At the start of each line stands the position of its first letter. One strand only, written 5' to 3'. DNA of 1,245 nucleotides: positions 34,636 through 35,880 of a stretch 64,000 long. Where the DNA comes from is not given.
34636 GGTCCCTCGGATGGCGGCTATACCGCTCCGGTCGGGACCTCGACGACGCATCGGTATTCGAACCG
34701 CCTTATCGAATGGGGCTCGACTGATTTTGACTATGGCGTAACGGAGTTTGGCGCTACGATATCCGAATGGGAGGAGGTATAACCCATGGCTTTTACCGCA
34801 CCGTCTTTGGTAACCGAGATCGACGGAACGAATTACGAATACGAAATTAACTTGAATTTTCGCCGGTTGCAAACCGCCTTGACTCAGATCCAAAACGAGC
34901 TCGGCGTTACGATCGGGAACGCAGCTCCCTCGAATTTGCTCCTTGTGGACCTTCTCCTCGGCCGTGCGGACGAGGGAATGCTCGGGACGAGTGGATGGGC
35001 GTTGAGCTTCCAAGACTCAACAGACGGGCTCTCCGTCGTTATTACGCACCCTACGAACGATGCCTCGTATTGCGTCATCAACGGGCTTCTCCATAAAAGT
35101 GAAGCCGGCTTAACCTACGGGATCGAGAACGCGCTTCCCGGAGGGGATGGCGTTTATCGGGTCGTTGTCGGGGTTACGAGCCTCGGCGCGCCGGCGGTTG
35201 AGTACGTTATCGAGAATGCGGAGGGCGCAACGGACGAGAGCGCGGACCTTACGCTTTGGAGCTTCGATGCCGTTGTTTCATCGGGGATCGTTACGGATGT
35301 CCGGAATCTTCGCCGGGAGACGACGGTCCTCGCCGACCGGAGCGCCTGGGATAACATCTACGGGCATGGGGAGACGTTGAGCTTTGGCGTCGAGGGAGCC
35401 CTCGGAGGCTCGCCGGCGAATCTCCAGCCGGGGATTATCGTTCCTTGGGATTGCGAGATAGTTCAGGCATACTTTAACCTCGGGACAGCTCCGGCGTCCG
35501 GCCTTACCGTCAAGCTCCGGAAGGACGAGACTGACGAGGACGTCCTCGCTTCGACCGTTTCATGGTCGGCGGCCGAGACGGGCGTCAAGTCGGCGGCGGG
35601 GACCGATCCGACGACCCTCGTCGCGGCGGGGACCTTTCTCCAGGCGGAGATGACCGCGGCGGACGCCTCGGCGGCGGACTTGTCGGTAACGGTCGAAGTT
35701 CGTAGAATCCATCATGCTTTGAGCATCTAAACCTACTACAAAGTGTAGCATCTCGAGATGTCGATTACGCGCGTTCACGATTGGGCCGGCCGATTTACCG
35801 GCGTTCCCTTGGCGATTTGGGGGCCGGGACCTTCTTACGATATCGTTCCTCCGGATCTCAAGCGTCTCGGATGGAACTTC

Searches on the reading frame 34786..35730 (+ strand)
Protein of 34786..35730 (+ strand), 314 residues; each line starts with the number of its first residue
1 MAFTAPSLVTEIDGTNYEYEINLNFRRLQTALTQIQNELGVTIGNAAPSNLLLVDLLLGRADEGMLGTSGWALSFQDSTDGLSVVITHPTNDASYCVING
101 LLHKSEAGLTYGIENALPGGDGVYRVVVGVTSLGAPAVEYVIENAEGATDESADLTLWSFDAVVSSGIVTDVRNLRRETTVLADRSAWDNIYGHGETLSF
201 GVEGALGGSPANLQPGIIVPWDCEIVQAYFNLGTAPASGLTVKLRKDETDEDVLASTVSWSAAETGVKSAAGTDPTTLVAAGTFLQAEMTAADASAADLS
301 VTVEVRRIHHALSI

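Call 8: search_protein_families(library=phrogs, proteins=[window:34786-35730:+], max_evalue=0.01)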
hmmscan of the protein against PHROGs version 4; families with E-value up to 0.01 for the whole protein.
window:34786-35730:+ (314 aa): 1 family
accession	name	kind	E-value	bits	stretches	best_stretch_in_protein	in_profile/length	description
phrog_38418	-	unknown function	0.0051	16.8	1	215-274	383-444/472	-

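Call 24: search_protein_families(library=pfam, proteins=[window:34786-35730:+], max_evalue=0.01)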
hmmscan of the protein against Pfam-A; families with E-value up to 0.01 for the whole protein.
window:34786-35730:+ (314 aa): 0 families

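Call 64: search_solved_structures(query=A4, max_evalue=1)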
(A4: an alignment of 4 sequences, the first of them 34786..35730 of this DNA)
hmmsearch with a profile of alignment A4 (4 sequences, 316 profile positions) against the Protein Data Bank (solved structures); distinct sequences matched with E-value up to 1: 0.
